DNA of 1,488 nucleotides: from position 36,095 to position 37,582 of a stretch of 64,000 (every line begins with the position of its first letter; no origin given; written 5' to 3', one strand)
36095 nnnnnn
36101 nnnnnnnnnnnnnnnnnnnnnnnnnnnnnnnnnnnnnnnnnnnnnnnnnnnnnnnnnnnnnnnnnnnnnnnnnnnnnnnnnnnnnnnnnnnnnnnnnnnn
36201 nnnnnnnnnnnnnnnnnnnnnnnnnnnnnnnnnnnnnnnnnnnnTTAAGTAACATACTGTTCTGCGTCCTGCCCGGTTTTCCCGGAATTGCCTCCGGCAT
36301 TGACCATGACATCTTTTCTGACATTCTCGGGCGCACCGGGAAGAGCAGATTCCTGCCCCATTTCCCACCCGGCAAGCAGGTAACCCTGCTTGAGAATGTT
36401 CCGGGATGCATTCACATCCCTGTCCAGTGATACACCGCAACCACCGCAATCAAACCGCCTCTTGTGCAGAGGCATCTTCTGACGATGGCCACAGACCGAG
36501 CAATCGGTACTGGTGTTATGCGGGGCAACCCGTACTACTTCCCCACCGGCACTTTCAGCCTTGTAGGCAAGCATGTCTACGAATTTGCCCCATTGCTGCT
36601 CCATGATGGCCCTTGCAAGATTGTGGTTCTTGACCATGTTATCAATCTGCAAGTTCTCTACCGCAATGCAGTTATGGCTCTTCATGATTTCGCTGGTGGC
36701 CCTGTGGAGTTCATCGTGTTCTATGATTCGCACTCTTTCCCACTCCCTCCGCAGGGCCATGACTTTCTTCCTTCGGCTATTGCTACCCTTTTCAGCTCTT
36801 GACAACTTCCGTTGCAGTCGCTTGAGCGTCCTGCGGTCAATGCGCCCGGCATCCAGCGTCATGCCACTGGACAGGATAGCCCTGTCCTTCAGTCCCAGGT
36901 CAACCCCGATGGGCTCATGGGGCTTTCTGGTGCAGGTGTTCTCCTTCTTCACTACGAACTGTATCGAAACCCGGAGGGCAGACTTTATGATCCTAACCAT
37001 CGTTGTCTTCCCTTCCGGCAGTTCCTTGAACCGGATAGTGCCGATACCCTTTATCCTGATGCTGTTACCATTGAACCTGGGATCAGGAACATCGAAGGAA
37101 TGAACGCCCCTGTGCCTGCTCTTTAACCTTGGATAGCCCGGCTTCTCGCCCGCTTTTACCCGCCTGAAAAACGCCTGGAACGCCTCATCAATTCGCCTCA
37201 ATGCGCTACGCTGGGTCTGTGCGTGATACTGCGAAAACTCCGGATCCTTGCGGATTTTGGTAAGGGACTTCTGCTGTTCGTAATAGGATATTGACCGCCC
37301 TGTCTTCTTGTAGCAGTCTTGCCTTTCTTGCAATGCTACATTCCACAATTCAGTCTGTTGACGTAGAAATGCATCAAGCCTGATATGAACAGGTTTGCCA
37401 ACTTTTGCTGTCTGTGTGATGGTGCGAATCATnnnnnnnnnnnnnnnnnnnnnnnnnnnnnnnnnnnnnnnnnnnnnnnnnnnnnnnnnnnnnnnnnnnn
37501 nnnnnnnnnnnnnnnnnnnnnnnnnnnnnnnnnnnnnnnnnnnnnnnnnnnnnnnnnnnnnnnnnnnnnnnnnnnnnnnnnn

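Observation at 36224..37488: Solo TnpB packaged in a TIR + 8-bp target-duplication unit, unlike canonical IS200/IS605 or IS607 architecture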

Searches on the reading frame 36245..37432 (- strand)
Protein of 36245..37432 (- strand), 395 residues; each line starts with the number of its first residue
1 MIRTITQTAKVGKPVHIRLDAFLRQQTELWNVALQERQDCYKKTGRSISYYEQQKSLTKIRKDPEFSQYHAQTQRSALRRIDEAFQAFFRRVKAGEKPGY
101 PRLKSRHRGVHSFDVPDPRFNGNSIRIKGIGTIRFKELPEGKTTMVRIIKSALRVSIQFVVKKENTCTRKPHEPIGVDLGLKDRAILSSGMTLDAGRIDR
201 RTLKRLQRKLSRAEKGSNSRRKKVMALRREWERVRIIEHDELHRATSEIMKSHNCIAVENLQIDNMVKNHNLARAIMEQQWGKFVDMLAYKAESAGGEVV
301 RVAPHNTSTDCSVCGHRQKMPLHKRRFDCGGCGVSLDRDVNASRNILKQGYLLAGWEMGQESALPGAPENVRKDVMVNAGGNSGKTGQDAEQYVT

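Call 7: search_protein_families(library=pfam, proteins=[window:36245-37432:-], max_evalue=0.01)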
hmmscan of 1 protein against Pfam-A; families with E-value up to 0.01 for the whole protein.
window:36245-37432:- (395 aa): 2 families
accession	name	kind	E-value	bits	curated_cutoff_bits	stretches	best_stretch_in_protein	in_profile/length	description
PF07282.18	Cas12f1-like_TNB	-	9.3e-24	83.8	26.3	1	281-346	1-60/60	Cas12f1-like, TNB domain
PF01385.25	OrfB_IS605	-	1.6e-12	48.1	30.5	1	159-269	2-119/120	Probable transposase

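Call 8: search_protein_families(library=ncbifam, proteins=[window:36245-37432:-], max_evalue=0.01)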
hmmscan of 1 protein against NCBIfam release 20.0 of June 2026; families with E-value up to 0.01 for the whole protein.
window:36245-37432:- (395 aa): 6 families
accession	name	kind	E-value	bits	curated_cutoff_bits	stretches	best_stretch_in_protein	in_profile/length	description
NF040570.1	guided_TnpB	subfamily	5.4e-70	236.6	100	1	18-348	14-388/389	RNA-guided endonuclease TnpB family protein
NF038281.1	IS200_TnpB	exception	1e-64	219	425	1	29-350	28-359/360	IS200/IS605 family element RNA-guided endonuclease TnpB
NF038280.1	IS607_TnpB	exception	8.5e-29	100.8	350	1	145-353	174-390/431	IS607 family element RNA-guided endonuclease TnpB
NF038192.1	V_cas_c2c8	exception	3.8e-19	69.1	350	2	64-268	145-384/457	type V CRISPR-associated protein C2c8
NF049972.1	CRISPR_Cas12f2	exception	3.2e-18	65.8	450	1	200-351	362-520/524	type V CRISPR-associated effector Cas12f2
TIGR01766.2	TIGR01766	domain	2.7e-09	37.4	32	1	240-308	7-82/82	IS200/IS605 family accessory protein TnpB-related protein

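Call 9: find_related_loci(query=window:36248-37432:-, collection=genome_contigs, flank=3000)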
Query window:36248-37432:- (395 aa) in genome_contigs; peptide patterns used: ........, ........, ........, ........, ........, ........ (x = any residue, [..] = any of these).
68 stretches matched a pattern; 14 encode a relative of the query (tblastn E <= 1e-3); 14 distinct loci.
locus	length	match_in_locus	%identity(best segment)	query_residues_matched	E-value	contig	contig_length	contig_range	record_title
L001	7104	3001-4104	36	4-345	4e-59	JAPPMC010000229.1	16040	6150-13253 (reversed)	MAG: Bryobacterales bacterium isolate RHO3_bin_37 NODE_5353_length_16040_cov_30.526556, whole genome shotgun sequence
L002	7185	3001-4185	34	1-371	2e-57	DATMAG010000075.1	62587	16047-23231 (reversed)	MAG TPA_asm: Blastocatellia bacterium isolate SMAG_U13319 k141_61859, whole genome shotgun sequence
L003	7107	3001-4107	32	1-350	5e-47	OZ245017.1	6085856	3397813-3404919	MAG: Phototrophicaceae bacterium isolate 75b39b6a-bc88-4430-bfad-914235af2d3e genome assembly, chromosome: 1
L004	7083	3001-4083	32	29-368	5e-44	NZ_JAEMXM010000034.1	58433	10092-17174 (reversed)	Paenibacillus alkalitolerans strain YIM B00362 = KCTC 43272 Scaffold34, whole genome shotgun sequence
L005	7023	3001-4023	33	25-347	4e-40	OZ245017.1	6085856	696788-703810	MAG: Phototrophicaceae bacterium isolate 75b39b6a-bc88-4430-bfad-914235af2d3e genome assembly, chromosome: 1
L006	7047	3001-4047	28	29-355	3e-30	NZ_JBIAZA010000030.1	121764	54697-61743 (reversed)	Streptosporangium sp. NPDC000396 NPDC000396_6_G10.ctg-0030, whole genome shotgun sequence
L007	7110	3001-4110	28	19-355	2e-27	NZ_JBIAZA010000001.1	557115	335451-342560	Streptosporangium sp. NPDC000396 NPDC000396_6_G10.ctg-0001, whole genome shotgun sequence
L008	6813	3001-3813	34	28-346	4e-18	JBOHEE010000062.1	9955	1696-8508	MAG: Nitriliruptorales bacterium isolate M3-S_metabat2.bin.25_sub k127_3238293, whole genome shotgun sequence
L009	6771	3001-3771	38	22-346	9e-17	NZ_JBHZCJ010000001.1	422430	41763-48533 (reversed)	Streptomyces sp. NPDC059165 NPDC059165_T44_G8.ctg-0001, whole genome shotgun sequence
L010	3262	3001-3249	45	27-108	2e-16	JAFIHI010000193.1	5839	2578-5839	MAG: Nakamurella sp. isolate HJP_bin23 k141_179083, whole genome shotgun sequence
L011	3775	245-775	34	175-350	6e-21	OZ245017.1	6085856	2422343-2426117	MAG: Phototrophicaceae bacterium isolate 75b39b6a-bc88-4430-bfad-914235af2d3e genome assembly, chromosome: 1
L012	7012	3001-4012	38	19-350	4e-15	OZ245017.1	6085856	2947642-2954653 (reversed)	MAG: Phototrophicaceae bacterium isolate 75b39b6a-bc88-4430-bfad-914235af2d3e genome assembly, chromosome: 1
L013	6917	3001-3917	28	31-312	2e-26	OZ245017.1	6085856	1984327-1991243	MAG: Phototrophicaceae bacterium isolate 75b39b6a-bc88-4430-bfad-914235af2d3e genome assembly, chromosome: 1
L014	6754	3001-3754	30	46-315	6e-14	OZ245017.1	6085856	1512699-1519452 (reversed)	MAG: Phototrophicaceae bacterium isolate 75b39b6a-bc88-4430-bfad-914235af2d3e genome assembly, chromosome: 1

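Call 10: find_encoding_contigs(protein=window:36245-37432:-, flank=6000, max_places=10)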
Protein window:36245-37432:- (395 aa): no gene with exactly this product is on record in the collection.

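Call 11: find_homologous_proteins(query=window:36248-37432:-)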
Query window:36248-37432:- (395 aa): 3296 proteins with E <= 0.001 among 8000 candidates; the best 120 are listed.
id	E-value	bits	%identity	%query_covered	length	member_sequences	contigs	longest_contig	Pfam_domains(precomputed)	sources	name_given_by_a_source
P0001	7.3e-265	896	100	100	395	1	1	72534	PF01385.26,PF07282.19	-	-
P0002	1.2e-164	566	66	99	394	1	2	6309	PF01385.26,PF07282.19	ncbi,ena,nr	ncbi:MAG: IS200/IS605 family element transposase accessory protein TnpB [Gammaproteobacteria bacteri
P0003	8.7e-159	546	62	100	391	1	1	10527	PF01385.26,PF07282.19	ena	-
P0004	2.2e-145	502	63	94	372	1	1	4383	PF01385.26,PF07282.19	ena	-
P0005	1.2e-139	483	58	99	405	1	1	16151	PF01385.26,PF07282.19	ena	-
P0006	3.6e-138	479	57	99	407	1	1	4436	PF01385.26,PF07282.19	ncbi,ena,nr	ncbi:MAG: IS200/IS605 family element transposase accessory protein TnpB [Boseongicola sp. SB0662_bin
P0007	5.5e-138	478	56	100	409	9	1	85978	PF01385.26,PF07282.19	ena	-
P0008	8.6e-138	477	56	99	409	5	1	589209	PF01385.26,PF07282.19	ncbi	-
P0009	2.2e-137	476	56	100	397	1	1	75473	PF01385.26,PF07282.19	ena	-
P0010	5.8e-136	471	55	100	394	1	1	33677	PF01385.26,PF07282.19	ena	-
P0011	1.1e-134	467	56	99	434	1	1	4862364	PF01385.26,PF07282.19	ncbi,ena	-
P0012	3.3e-134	466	57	96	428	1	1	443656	PF01385.26,PF07282.19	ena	-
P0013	4.0e-134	465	56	99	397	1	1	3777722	PF01385.26,PF07282.19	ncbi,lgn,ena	-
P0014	6.0e-133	461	54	99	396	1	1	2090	PF01385.26,PF07282.19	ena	-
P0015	4.2e-122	426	56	92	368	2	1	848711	PF01385.26,PF07282.19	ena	-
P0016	5.9e-122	425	54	99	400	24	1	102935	PF01385.26,PF07282.19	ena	-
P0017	2.8e-118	413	58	81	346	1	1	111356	PF01385.26,PF07282.19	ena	-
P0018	6.4e-112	392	52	99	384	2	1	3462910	PF01385.26,PF07282.19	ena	-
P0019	3.1e-111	390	50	99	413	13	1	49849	PF01385.26,PF07282.19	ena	-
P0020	3.6e-111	390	51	92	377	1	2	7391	PF01385.26,PF07282.19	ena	-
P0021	8.3e-107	375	51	93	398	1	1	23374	PF01385.26,PF07282.19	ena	-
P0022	5.5e-106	373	50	89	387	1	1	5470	PF01385.26,PF07282.19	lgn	-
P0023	2.0e-98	348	49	89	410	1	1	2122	PF01385.26,PF07282.19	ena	-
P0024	2.4e-98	348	47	93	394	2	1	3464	PF01385.26,PF07282.19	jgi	-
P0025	3.4e-98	347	47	90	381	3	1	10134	PF01385.26,PF07282.19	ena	-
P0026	1.6e-97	345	49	89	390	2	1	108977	PF01385.26,PF07282.19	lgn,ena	-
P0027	4.7e-97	343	49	90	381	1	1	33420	PF01385.26,PF07282.19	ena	-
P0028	3.0e-96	341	46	93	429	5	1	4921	PF01385.26,PF07282.19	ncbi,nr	ncbi:MAG: IS200/IS605 family element transposase accessory protein TnpB [Gemmatimonadetes bacterium]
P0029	5.9e-95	336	48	91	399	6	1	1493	PF01385.26,PF07282.19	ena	-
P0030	8.6e-94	333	46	93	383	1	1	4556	PF01385.26,PF07282.19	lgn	-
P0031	6.5e-93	330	46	91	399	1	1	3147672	PF01385.26,PF07282.19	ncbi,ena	-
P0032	7.0e-93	330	44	99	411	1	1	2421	PF01385.26,PF07282.19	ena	-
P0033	1.6e-92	328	46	96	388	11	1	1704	PF01385.26,PF07282.19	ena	-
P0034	3.9e-92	327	46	91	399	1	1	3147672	PF01385.26,PF07282.19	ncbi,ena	-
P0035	1.4e-91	325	47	89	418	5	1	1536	PF01385.26,PF07282.19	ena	-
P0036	2.7e-91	324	47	93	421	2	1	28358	PF01385.26,PF07282.19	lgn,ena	-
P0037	9.4e-91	323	45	93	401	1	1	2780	PF01385.26,PF07282.19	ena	-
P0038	9.7e-91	323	47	89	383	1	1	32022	PF01385.26,PF07282.19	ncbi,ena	-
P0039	1.3e-89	319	47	89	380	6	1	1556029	PF01385.26,PF07282.19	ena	-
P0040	1.6e-89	319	46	89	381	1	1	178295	PF12323.15,PF01385.26,PF07282.19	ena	-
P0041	4.4e-89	317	45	89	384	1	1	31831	PF01385.26,PF07282.19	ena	-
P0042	7.9e-89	316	47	89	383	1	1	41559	PF01385.26,PF07282.19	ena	-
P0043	9.7e-89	316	45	93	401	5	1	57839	PF01385.26,PF07282.19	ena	-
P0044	2.8e-88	314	45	90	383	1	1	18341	PF01385.26,PF07282.19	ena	-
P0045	1.1e-87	312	46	96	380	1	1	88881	PF01385.26,PF07282.19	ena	-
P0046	6.4e-87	310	46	88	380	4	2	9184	PF01385.26,PF07282.19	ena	-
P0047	5.4e-86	307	46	90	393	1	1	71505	PF01385.26,PF07282.19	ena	-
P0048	5.8e-86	307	46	92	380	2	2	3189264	PF01385.26,PF07282.19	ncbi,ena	-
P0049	5.9e-86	307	45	89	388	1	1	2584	PF01385.26,PF07282.19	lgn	-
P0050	1.2e-85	306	46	92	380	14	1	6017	PF01385.26,PF07282.19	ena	-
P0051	3.9e-85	304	43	99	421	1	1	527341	PF01385.26,PF07282.19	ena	-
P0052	7.3e-85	303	45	94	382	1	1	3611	PF01385.26,PF07282.19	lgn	-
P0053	1.1e-84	303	64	61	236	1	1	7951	PF01385.26,PF07282.19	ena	-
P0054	2.6e-84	301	45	92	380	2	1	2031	PF01385.26,PF07282.19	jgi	-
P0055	3.8e-83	298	46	90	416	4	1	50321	PF01385.26,PF07282.19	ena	-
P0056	5.1e-83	297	45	86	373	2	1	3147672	PF01385.26,PF07282.19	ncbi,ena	-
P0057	5.6e-83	297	46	90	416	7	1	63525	PF01385.26,PF07282.19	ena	-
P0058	1.2e-82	296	45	90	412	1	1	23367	PF01385.26,PF07282.19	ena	-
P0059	1.3e-82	296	45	89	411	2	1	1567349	PF01385.26,PF07282.19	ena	-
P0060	1.3e-82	296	44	84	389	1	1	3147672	PF01385.26,PF07282.19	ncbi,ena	-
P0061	1.4e-82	296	42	89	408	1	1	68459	PF01385.26,PF07282.19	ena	-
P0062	2.1e-82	295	45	90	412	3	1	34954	PF01385.26,PF07282.19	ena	-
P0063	2.4e-82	295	44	89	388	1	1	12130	PF01385.26,PF07282.19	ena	-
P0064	2.6e-81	291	43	89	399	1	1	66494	PF01385.26,PF07282.19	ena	-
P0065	3.6e-81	291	44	93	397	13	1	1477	PF01385.26,PF07282.19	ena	-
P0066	4.2e-81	291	44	89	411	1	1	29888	PF01385.26,PF07282.19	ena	-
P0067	1.0e-80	290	55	66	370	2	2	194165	PF01385.26,PF07282.19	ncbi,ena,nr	ncbi:MAG: transposase [Boseongicola sp.]|nr:transposase [Boseongicola sp.]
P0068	1.2e-80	289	44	89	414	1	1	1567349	PF01385.26,PF07282.19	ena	-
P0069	1.4e-80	289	58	57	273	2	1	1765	PF01385.26,PF07282.19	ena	-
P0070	2.7e-80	288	45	88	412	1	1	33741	PF01385.26,PF07282.19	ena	-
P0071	8.5e-80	287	44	93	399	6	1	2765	PF01385.26,PF07282.19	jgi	-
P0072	1.0e-79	286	43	95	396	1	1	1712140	PF01385.26,PF07282.19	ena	-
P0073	2.0e-79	285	43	95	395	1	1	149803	PF01385.26,PF07282.19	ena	-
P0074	8.2e-79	283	43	95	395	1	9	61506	PF01385.26,PF07282.19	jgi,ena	-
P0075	1.0e-78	283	44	89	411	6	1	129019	PF01385.26,PF07282.19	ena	-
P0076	3.6e-77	278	44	88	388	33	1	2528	PF01385.26,PF07282.19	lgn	-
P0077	4.1e-76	274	43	93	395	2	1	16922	PF01385.26,PF07282.19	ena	-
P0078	5.4e-76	274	42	90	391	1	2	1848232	PF01385.26,PF07282.19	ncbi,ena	-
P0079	1.3e-75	273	44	88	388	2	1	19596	PF01385.26,PF07282.19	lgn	-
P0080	2.2e-75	272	42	93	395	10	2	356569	PF01385.26,PF07282.19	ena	-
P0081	2.8e-75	272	42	93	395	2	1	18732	PF01385.26,PF07282.19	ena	-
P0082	5.6e-75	271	42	93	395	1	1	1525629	PF01385.26,PF07282.19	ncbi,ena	-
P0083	2.5e-72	262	43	88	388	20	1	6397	PF01385.26,PF07282.19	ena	-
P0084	4.1e-72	261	44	88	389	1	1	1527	PF01385.26,PF07282.19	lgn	-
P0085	7.0e-72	260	54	61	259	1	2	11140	PF01385.26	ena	-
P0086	5.9e-71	257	42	88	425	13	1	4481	PF01385.26,PF07282.19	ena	-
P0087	2.7e-69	252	39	93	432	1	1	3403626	PF01385.26,PF07282.19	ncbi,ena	-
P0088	5.1e-69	251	42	88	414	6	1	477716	PF01385.26,PF07282.19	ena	-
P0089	1.2e-67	247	41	90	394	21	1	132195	PF01385.26,PF07282.19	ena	-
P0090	2.5e-67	245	41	90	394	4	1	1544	PF01385.26,PF07282.19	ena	-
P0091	3.1e-67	245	40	88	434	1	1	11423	PF01385.26,PF07282.19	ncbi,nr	ncbi:MAG: transposase [Proteobacteria bacterium]|nr:transposase [Pseudomonadota bacterium]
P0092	3.2e-67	245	41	91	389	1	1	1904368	PF12323.15,PF01385.26,PF07282.19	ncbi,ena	-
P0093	8.1e-66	241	41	89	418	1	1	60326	PF01385.26,PF07282.19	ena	-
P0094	8.7e-66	240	42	84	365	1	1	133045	PF01385.26,PF07282.19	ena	-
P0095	1.3e-65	240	40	84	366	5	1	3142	PF12323.15,PF01385.26,PF07282.19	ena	-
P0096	1.5e-65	240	39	90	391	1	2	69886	PF01385.26,PF07282.19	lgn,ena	-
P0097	1.3e-64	237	41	89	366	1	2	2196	PF12323.15,PF01385.26,PF07282.19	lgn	-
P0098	1.5e-64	236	43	83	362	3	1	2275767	PF01385.26,PF07282.19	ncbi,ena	-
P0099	5.9e-64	234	39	90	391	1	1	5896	PF01385.26,PF07282.19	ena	-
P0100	9.2e-64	234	39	85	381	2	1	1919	PF12323.15,PF01385.26,PF07282.19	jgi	jgi:putative transposase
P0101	9.8e-64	234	41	82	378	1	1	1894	PF12323.15,PF01385.26,PF07282.19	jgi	jgi:putative transposase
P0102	4.7e-63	231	39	88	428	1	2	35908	PF01385.26,PF07282.19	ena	-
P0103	5.4e-63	231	38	85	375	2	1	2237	PF12323.15,PF01385.26,PF07282.19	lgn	-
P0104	7.5e-63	231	38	90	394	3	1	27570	PF01385.26,PF07282.19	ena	-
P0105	8.2e-63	231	40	84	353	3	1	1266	PF12323.15,PF01385.26,PF07282.19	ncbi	-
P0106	8.4e-63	231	41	82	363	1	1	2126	PF12323.15,PF01385.26,PF07282.19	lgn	-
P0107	1.1e-62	230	38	83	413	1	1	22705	PF01385.26,PF07282.19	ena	-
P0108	2.2e-62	229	40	84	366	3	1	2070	PF12323.15,PF01385.26,PF07282.19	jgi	-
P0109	2.5e-62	229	40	84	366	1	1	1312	PF12323.15,PF01385.26,PF07282.19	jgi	jgi:transposase, IS605 OrfB family, central region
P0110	3.1e-62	229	37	89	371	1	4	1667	PF12323.15,PF01385.26,PF07282.19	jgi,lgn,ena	-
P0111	4.5e-62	228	39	83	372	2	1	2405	PF12323.15,PF01385.26,PF07282.19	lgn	-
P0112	4.8e-62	228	40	82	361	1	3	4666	PF12323.15,PF01385.26,PF07282.19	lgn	-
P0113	4.9e-62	228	40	84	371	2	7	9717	PF12323.15,PF01385.26,PF07282.19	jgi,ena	-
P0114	5.6e-62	228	38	91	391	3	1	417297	PF01385.26,PF07282.19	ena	-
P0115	7.5e-62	227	38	82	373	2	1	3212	PF12323.15,PF01385.26,PF07282.19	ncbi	-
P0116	8.6e-62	227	40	87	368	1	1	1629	PF12323.15,PF01385.26,PF07282.19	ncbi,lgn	-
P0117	9.2e-62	227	39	89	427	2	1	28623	PF01385.26,PF07282.19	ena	-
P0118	9.8e-62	227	40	86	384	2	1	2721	PF12323.15,PF01385.26,PF07282.19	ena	-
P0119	9.9e-62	227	39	86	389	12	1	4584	PF12323.15,PF01385.26,PF07282.19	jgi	jgi:putative transposase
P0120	1.2e-61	227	40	83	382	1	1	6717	PF12323.15,PF01385.26,PF07282.19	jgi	jgi:putative transposase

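Call 12: find_encoding_contigs(protein=P0002, flank=3000, max_places=4)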
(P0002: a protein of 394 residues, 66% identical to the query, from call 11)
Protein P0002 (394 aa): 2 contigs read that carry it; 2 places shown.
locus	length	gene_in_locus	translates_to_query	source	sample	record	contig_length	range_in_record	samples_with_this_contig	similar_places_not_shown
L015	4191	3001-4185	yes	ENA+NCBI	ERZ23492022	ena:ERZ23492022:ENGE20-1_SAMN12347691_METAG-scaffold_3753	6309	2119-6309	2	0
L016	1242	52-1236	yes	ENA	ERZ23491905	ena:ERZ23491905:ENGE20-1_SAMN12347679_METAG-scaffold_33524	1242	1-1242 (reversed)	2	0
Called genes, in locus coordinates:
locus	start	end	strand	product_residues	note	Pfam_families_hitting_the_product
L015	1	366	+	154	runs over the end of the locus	PF22817:ApeP-like, PF07977:FabA, PF22818:ApeI-like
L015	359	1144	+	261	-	PF25084:LbH_EIF2B (faint), PF25087:GMPPB_C (weak), PF00132:Hexapep (weak), PF13720:Acetyltransf_11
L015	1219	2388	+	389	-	PF02684:LpxB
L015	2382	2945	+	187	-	PF01351:RNase_HII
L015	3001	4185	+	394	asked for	PF01385:OrfB_IS605, PF07282:Cas12f1-like_TNB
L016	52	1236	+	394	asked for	PF01385:OrfB_IS605, PF07282:Cas12f1-like_TNB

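Call 13: find_encoding_contigs(protein=P0003, flank=3000, max_places=4)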
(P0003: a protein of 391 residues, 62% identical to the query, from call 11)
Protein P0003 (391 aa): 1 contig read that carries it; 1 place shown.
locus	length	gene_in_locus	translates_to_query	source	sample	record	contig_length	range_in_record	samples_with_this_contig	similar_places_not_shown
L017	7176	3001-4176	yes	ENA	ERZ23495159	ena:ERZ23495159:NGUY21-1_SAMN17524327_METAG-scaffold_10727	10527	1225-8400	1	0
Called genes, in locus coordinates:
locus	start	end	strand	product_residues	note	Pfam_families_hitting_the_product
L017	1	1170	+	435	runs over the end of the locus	PF13252:Phage_capsid_3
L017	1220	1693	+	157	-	-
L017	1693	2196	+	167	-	-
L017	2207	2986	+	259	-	PF24175:SU10_adaptor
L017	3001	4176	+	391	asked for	PF01385:OrfB_IS605, PF07282:Cas12f1-like_TNB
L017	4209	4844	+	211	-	-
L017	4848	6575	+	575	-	-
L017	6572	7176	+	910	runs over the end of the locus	?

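Call 14: find_encoding_contigs(protein=P0007, flank=3000, max_places=10)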
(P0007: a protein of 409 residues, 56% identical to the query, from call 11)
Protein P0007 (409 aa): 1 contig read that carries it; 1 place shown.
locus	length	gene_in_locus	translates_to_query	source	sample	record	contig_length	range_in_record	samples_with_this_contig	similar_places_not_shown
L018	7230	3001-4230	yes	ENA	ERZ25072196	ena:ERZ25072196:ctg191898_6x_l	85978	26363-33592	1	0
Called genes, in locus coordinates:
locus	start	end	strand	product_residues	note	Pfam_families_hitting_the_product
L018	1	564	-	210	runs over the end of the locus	-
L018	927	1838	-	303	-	PF00126:HTH_1, PF03466:LysR_substrate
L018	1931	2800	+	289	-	PF02219:MTHFR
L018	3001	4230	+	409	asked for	PF01385:OrfB_IS605, PF07282:Cas12f1-like_TNB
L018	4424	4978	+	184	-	PF04366:Ysc84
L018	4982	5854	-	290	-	PF03446:NAD_binding_2, PF03807:F420_oxidored, PF14833:NAD_binding_11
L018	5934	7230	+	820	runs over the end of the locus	PF01804:Penicil_amidase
